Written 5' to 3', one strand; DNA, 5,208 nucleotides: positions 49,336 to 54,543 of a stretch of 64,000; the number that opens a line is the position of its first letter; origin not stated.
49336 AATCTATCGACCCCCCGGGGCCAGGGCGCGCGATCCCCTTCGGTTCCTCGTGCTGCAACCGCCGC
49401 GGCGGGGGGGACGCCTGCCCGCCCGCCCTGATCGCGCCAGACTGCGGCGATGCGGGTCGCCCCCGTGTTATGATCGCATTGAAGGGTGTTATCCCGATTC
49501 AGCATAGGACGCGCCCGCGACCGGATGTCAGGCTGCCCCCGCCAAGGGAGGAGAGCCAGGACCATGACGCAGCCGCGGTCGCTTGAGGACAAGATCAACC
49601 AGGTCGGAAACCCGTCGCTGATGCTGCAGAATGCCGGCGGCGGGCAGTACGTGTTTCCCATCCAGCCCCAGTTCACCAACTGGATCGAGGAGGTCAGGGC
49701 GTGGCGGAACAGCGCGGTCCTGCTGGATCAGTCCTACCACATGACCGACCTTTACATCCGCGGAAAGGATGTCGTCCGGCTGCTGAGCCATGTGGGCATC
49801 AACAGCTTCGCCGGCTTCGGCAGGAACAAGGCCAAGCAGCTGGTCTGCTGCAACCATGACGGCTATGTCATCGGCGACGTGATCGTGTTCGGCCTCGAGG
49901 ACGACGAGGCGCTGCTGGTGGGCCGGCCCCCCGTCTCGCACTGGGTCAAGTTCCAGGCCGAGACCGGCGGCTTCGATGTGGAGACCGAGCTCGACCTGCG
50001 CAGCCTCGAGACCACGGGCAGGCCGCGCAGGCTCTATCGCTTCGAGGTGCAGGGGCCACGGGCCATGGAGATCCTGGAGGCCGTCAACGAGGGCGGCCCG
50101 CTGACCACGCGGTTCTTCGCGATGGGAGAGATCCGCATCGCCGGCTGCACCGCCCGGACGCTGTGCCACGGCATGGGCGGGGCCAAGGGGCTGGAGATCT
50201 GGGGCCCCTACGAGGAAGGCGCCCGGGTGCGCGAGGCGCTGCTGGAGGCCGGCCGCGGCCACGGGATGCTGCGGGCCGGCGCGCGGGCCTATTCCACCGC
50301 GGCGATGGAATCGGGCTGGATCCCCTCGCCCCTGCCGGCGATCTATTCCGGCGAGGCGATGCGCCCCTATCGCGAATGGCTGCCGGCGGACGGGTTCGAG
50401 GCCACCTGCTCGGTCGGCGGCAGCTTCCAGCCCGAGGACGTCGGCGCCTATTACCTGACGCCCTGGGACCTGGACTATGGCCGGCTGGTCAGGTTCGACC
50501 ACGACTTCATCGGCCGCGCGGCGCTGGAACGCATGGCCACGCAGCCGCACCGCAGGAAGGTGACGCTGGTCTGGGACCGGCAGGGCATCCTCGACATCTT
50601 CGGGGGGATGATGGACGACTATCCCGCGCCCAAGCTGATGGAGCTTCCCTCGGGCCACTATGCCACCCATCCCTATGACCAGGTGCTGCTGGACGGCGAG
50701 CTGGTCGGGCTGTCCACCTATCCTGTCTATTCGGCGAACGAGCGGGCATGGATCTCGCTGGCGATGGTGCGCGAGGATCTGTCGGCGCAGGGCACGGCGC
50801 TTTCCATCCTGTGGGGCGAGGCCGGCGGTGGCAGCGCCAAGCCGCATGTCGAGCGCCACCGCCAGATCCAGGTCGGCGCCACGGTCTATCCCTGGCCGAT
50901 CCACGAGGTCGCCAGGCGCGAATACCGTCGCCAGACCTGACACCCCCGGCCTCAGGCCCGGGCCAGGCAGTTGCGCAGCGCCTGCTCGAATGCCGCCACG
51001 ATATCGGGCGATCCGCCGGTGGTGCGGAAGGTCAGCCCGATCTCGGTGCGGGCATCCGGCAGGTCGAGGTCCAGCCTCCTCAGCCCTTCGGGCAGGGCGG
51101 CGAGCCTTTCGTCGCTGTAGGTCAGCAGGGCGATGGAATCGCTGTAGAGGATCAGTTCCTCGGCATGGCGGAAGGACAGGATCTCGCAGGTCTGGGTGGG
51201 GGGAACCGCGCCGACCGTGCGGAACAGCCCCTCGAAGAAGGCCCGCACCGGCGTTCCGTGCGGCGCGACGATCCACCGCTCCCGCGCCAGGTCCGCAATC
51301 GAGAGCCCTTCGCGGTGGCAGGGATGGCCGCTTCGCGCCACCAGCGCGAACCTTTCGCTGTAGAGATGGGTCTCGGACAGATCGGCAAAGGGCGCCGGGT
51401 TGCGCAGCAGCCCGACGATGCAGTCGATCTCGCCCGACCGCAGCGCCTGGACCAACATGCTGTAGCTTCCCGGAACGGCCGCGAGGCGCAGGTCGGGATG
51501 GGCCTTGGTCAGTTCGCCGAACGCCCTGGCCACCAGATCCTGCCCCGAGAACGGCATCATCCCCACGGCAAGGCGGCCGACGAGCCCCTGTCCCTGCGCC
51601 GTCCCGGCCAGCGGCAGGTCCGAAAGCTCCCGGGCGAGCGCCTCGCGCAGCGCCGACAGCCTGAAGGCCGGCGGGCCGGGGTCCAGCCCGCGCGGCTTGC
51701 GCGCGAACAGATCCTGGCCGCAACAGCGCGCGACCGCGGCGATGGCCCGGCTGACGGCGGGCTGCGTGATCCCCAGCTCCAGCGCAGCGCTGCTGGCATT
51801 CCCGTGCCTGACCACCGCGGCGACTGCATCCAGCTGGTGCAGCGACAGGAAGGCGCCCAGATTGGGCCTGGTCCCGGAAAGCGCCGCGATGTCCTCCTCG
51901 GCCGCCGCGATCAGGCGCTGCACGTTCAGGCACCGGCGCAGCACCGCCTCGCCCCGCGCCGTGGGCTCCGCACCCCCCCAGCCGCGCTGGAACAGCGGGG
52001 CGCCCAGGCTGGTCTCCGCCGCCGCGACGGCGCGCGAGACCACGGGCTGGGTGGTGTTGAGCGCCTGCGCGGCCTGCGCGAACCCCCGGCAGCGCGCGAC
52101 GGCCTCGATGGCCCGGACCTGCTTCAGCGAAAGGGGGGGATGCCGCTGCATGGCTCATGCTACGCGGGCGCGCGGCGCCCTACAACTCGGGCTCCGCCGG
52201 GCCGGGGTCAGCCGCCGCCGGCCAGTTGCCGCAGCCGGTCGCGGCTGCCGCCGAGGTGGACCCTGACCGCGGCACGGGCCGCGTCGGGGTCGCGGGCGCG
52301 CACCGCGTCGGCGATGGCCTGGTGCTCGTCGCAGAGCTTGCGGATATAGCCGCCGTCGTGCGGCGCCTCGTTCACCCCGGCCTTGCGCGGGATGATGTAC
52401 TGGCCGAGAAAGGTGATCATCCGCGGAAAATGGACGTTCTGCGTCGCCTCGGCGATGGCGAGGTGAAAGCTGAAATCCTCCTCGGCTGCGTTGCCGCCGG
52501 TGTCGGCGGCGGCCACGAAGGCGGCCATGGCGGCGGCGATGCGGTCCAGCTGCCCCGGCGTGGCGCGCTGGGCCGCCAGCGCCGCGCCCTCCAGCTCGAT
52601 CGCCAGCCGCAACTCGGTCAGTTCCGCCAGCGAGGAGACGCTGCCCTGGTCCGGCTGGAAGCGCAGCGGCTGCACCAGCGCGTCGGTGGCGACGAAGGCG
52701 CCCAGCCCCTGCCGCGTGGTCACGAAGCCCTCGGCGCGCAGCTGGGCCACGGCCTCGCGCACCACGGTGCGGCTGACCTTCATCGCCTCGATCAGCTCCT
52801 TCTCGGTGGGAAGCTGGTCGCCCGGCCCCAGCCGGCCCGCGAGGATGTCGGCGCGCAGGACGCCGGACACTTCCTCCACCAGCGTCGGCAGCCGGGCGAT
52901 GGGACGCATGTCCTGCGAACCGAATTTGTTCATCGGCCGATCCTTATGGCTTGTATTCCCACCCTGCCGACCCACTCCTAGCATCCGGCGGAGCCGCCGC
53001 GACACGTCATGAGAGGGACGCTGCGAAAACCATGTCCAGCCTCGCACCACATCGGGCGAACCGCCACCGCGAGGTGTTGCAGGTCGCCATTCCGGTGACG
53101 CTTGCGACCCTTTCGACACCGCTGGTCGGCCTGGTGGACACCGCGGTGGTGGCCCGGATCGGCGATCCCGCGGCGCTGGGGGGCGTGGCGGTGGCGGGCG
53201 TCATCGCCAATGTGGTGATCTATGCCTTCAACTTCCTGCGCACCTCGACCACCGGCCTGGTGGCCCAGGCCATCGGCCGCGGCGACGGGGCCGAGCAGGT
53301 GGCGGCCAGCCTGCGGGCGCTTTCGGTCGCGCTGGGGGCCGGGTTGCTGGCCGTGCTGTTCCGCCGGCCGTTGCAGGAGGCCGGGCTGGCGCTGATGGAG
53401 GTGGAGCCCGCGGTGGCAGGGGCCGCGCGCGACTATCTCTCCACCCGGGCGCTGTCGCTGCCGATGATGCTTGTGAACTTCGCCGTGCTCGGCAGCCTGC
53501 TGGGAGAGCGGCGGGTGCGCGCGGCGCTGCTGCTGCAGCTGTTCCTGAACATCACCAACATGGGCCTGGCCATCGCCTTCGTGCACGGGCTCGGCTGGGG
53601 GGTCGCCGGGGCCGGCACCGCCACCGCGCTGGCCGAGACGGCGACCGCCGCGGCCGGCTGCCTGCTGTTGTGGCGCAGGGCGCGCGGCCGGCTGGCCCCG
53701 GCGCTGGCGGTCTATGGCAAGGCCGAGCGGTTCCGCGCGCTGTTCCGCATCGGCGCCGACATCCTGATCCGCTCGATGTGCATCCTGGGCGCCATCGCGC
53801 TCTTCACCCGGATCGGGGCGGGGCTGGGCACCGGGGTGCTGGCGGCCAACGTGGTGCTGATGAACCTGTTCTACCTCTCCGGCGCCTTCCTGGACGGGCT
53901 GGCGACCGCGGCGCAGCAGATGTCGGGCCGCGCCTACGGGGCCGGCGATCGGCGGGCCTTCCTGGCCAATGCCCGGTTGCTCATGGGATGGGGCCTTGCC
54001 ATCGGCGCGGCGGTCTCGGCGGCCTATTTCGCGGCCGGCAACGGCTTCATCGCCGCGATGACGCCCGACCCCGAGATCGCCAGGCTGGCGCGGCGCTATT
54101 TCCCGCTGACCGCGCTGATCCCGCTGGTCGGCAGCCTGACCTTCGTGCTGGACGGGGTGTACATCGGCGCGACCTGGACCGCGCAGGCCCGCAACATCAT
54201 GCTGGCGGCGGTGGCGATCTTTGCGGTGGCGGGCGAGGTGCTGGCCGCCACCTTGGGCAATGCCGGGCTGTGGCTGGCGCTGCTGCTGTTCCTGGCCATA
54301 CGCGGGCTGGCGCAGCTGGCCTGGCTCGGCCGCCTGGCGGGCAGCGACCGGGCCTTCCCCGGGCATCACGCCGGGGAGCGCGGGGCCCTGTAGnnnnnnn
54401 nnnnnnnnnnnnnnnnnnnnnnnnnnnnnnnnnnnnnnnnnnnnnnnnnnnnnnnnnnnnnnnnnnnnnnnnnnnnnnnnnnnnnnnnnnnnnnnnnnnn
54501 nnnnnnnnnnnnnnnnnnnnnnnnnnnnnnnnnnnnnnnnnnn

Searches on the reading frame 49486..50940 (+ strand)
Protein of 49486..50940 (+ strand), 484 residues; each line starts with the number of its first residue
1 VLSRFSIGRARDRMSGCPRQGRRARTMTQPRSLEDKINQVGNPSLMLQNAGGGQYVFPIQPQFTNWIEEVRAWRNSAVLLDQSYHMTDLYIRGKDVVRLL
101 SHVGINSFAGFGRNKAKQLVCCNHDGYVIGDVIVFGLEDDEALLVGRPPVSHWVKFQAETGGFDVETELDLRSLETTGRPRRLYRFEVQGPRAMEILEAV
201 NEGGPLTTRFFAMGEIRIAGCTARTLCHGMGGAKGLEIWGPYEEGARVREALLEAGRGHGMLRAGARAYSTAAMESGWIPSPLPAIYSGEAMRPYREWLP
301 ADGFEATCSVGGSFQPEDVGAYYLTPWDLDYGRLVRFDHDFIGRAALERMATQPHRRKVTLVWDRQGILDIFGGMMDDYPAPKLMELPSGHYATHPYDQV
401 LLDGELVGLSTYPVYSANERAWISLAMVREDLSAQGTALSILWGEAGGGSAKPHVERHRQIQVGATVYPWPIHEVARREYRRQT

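Call 4: search_protein_families(library=pfam, proteins=[window:49486-50940:+])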
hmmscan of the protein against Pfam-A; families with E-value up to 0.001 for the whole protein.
window:49486-50940:+ (484 aa): 1 family
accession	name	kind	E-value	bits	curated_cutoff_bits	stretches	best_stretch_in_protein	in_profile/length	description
PF01571.26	GCV_T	-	6.2e-36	124.4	25.6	1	55-279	18-235/255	Aminomethyltransferase folate-binding domain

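Call 43: search_protein_families(library=ncbifam, proteins=[window:49486-50940:+], max_evalue=0.0001)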
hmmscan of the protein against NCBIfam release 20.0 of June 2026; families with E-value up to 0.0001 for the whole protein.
window:49486-50940:+ (484 aa): 7 families
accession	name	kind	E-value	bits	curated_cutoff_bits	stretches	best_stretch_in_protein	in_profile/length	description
NF047633.1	SyrngDmethDesA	equivalog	7.3e-169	562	800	1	32-480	1-451/453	syringate O-demethylase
NF047885.1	VanMgalDeMLigM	equivalog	1.3e-156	522.1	580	1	33-482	1-455/461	vanillate/3-O-methylgallate O-demethylase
NF001567.0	PRK00389.1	subfamily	7.9e-22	77.7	300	1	57-277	27-233/359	glycine cleavage system aminomethyltransferase GcvT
TIGR01372.1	soxA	subfamily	1.2e-13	49.8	1164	1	68-279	648-858/996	sarcosine oxidase subunit alpha family protein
NF053776.1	TmaoDeMthMsil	equivalog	1.8e-13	49.9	1100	1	65-279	417-630/763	trimethylamine N-oxide demethylase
TIGR00528.1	gcvT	equivalog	2.1e-13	50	235.85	1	55-277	23-233/362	glycine cleavage system aminomethyltransferase GcvT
NF010093.0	PRK13579.1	equivalog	2.1e-07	30.1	459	1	55-256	31-219/371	glycine cleavage system aminomethyltransferase GcvT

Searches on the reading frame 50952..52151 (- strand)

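Call 42: search_protein_families(library=pfam, proteins=[window:50952-52151:-], max_evalue=0.0001)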
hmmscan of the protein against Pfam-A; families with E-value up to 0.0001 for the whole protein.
window:50952-52151:- (399 aa): 2 families
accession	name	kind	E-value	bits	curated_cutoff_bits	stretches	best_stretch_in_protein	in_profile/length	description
PF00126.33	HTH_1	-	6.7e-34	116.1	26.6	2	9-68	1-60/60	Bacterial regulatory helix-turn-helix protein, lysR family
PF03466.25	LysR_substrate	-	1.2e-27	97.1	28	1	188-393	2-205/209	LysR substrate binding domain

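Call 43: search_protein_families(library=ncbifam, proteins=[window:50952-52151:-], max_evalue=0.0001)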
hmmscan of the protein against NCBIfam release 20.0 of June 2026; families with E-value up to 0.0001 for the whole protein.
window:50952-52151:- (399 aa): 47 families (the best 25 are shown)
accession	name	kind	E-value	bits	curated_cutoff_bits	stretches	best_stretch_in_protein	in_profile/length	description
TIGR02424.1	TF_pcaQ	equivalog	1.1e-48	165.7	303.8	2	104-395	5-297/300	pca operon transcription factor PcaQ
NF045990.1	TransRegCbbRRhodb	equivalog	6.1e-29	101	450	2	102-321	6-225/304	LysR family regulator CbbR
NF007307.0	PRK09791.1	equivalog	8e-28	97.4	336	2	102-346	5-247/302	LysR family transcriptional regulator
NF050187.1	TransRegBsrAPseudo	equivalog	8.9e-26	90.7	480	2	104-291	10-195/298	LysR family transcriptional regulator BsrA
TIGR03339.1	phn_lysR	subfamily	2.8e-25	89.1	341.1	2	106-337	1-227/279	aminoethylphosphonate catabolism associated LysR family transcriptional regulator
NF007667.0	PRK10341.1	equivalog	1.8e-24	86.3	308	2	111-295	16-199/312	transcriptional regulator TdcA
NF040786.1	LysR_Sec_metab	equivalog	2.2e-23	82.7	250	2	103-314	2-214/298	selenium metabolism-associated LysR family transcriptional regulator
TIGR03418.1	chol_sulf_TF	equivalog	1.1e-22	80.4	324.8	2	7-81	1-75/291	choline sulfate utilization transcriptional regulator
NF047520.1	trans_act_CidR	equivalog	1.1e-19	70.7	415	2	104-295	3-193/292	cidABC operon transcriptional activator CidR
NF009888.0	PRK13348.1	subfamily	3.6e-19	68.9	297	2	8-80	4-75/302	HTH-type transcriptional regulator ArgP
NF008239.0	PRK11013.1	equivalog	7.6e-19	67.9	288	2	102-311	4-212/309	LysR family transcriptional regulator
NF002964.0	PRK03635.1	subfamily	1.3e-18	67.1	197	2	8-92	4-87/297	ArgP/LysG family DNA-binding transcriptional regulator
TIGR03298.1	argP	subfamily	1.6e-18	66.8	273.55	2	9-91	3-84/292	ArgP/LysG family DNA-binding transcriptional regulator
NF008352.0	PRK11139.1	subfamily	3.5e-18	65.7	288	2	4-90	5-89/305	transcriptional regulator GcvA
NF007063.1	PRK09508.1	equivalog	3.7e-18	65.9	262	1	107-295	20-206/307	transcriptional regulator LeuO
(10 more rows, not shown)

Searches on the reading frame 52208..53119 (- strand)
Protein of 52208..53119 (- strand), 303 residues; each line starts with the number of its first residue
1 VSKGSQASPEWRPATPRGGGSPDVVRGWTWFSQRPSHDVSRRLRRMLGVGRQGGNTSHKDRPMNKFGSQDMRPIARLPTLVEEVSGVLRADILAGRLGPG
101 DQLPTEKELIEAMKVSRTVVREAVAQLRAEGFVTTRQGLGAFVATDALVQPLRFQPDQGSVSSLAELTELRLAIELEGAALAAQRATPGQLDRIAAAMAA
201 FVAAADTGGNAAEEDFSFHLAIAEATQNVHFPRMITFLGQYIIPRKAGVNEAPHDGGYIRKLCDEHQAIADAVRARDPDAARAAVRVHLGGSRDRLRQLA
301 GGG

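Call 42: search_protein_families(library=pfam, proteins=[window:52208-53119:-], max_evalue=0.0001)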
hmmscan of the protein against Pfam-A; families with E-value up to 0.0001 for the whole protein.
window:52208-53119:- (303 aa): 2 families
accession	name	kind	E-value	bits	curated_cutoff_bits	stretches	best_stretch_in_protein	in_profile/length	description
PF07729.17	FCD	-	6.7e-27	94.8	24.3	1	166-289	1-123/125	FCD domain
PF00392.27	GntR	-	1.1e-19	70.3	27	1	81-143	2-64/64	Bacterial regulatory proteins, gntR family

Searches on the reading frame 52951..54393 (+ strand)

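Call 42: search_protein_families(library=pfam, proteins=[window:52951-54393:+], max_evalue=0.0001)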
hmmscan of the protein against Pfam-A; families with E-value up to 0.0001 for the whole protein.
window:52951-54393:+ (480 aa): 1 family
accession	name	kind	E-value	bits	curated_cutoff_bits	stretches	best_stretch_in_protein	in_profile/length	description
PF01554.23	MatE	-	2.6e-30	105.7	24.9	2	48-207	1-159/161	MatE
